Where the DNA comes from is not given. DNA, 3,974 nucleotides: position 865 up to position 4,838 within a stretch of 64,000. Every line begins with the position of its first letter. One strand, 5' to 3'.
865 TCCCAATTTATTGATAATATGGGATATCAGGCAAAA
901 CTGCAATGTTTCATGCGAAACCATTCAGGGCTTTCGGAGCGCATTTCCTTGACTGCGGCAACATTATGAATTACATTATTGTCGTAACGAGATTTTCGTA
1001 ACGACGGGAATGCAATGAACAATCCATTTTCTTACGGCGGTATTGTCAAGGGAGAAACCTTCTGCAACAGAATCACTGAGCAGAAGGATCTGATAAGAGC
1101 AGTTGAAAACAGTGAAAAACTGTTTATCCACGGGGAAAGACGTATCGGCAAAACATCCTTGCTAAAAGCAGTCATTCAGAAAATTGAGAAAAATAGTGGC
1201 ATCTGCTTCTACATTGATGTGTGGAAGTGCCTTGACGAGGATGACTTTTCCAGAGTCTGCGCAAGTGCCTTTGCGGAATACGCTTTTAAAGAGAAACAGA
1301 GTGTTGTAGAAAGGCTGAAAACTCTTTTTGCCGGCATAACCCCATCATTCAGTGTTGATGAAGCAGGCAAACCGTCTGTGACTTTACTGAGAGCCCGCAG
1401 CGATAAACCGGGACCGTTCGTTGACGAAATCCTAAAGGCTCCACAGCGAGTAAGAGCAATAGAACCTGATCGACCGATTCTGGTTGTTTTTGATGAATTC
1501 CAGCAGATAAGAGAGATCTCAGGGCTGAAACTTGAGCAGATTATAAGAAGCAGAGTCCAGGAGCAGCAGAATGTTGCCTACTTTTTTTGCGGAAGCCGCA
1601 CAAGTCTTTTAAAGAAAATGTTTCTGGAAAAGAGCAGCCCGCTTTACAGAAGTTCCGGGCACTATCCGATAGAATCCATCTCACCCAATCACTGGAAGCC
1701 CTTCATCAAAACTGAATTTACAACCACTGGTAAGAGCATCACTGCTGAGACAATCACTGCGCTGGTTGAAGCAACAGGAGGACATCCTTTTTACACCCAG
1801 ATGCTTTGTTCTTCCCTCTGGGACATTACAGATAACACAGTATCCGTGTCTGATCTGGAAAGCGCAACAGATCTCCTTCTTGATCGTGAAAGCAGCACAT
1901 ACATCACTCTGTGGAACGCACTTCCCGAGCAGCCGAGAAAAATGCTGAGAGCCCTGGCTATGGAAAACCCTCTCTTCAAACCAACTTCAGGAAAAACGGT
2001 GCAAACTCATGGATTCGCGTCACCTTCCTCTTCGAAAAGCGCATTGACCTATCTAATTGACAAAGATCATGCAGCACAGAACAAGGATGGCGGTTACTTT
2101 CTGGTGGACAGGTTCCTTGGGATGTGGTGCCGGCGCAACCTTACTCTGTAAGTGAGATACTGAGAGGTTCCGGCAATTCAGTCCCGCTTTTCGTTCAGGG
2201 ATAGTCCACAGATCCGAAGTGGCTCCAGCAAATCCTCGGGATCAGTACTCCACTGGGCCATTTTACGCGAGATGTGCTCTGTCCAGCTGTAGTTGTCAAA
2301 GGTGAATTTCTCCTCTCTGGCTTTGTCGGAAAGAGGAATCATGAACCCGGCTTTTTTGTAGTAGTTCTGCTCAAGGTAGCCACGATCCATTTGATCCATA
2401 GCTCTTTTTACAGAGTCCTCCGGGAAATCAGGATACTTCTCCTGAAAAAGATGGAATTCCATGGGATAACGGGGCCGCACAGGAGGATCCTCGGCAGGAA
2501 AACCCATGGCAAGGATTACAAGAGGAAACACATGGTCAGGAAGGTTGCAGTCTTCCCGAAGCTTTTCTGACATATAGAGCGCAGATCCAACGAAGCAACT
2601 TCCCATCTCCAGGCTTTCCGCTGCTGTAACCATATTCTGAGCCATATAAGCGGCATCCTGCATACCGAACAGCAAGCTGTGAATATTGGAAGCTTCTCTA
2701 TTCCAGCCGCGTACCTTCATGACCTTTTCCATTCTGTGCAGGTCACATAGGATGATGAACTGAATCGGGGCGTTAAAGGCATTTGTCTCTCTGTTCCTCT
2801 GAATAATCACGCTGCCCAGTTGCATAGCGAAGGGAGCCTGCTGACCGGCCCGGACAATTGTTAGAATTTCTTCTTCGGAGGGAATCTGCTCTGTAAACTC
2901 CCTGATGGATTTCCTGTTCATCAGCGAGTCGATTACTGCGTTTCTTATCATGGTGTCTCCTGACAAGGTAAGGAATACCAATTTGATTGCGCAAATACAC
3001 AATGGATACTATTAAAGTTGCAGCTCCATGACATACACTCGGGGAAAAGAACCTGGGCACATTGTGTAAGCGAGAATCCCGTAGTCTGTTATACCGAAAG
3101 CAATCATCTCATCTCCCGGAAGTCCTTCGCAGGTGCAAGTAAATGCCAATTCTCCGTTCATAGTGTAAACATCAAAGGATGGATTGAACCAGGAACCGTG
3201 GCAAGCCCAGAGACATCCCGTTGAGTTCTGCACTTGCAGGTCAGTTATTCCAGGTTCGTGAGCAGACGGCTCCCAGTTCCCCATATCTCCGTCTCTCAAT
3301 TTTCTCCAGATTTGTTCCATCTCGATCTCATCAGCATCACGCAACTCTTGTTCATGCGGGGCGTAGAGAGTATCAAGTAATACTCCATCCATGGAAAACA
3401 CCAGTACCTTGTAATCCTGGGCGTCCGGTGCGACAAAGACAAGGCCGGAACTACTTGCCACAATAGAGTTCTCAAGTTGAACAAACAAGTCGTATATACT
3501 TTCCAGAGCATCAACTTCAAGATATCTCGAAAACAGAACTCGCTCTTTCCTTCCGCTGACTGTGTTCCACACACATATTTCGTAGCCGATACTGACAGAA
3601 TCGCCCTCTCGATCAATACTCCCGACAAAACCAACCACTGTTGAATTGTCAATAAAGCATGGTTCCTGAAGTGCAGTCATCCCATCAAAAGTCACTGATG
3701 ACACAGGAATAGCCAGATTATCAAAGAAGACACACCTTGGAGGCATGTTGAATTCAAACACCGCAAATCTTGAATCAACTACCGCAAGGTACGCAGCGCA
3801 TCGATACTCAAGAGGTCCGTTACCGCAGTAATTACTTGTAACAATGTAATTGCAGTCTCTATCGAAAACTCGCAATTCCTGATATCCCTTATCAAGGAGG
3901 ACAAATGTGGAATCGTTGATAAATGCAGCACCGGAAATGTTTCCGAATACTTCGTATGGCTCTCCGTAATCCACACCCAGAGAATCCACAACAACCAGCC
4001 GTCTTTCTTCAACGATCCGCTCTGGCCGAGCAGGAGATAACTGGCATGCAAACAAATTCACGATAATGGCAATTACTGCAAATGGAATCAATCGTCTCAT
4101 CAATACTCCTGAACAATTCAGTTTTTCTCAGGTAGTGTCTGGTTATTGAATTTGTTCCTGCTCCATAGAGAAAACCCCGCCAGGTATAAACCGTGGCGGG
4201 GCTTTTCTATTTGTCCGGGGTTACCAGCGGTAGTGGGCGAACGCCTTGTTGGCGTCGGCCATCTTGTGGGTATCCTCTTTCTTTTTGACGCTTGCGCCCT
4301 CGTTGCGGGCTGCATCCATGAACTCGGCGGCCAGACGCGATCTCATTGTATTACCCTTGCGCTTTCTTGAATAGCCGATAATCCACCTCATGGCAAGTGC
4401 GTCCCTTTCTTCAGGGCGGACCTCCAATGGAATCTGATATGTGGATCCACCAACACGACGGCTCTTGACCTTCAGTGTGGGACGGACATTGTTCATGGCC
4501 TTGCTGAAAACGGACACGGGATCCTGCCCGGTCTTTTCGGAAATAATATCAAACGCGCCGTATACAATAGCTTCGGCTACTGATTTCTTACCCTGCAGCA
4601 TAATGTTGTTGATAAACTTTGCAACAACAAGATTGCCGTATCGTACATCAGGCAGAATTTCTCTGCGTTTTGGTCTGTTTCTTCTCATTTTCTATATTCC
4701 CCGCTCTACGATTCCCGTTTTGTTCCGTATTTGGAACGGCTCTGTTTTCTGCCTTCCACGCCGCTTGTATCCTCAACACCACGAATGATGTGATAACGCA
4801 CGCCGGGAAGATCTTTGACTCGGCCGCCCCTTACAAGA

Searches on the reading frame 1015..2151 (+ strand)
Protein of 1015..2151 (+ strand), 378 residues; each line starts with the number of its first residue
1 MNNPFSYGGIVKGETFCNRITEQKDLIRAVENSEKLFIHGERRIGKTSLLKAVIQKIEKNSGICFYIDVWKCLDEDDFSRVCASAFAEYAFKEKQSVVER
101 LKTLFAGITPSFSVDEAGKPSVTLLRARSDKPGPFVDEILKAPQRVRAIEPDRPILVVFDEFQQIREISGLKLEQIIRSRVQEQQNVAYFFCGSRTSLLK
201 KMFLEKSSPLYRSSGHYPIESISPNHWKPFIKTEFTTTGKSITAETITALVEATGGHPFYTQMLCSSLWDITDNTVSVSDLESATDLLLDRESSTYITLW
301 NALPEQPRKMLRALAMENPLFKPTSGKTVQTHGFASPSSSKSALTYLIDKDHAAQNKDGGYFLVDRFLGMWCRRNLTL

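Call 82: search_protein_families(library=pfam, proteins=[window:1015-2151:+], max_evalue=0.00001)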
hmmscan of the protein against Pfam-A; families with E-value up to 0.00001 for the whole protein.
window:1015-2151:+ (378 aa): 3 families
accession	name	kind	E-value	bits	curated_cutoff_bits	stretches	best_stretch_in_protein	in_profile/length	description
PF01637.24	ATPase_2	-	1.9e-13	51.2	33.2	1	16-260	1-221/225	ATPase domain predominantly from Archaea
PF13173.12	AAA_14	-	3.3e-09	37.3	27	0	36-89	5-57/129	AAA domain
PF13191.12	AAA_16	-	4.5e-07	30.9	32.6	1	25-175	14-154/167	AAA ATPase domain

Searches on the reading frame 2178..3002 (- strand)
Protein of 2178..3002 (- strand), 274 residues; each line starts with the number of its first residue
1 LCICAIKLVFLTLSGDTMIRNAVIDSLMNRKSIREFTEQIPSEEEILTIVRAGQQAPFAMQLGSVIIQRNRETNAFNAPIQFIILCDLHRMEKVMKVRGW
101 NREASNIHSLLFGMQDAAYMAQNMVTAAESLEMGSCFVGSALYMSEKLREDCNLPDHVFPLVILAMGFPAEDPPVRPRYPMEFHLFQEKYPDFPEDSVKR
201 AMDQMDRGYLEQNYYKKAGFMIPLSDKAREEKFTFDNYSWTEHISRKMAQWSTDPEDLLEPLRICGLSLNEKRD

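Call 82: search_protein_families(library=pfam, proteins=[window:2178-3002:-], max_evalue=0.00001)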
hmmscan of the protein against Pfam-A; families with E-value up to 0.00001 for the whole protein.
window:2178-3002:- (274 aa): 1 family
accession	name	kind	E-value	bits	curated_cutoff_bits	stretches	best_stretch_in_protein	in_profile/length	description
PF00881.29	Nitroreductase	-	1.9e-15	57.9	23.5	1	69-167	81-166/167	Nitroreductase family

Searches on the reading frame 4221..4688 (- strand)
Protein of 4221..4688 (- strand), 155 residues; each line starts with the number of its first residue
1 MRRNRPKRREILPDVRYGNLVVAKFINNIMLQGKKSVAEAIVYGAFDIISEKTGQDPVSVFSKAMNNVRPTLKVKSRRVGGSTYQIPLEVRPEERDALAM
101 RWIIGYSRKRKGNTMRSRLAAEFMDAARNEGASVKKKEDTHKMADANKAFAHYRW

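Call 82: search_protein_families(library=pfam, proteins=[window:4221-4688:-], max_evalue=0.00001)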
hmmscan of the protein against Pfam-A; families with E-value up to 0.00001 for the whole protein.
window:4221-4688:- (155 aa): 1 family
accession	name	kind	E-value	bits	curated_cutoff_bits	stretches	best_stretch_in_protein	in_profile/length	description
PF00177.27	Ribosomal_S7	-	2.1e-64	216.1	24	1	1-148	1-148/148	Ribosomal protein S7p/S5e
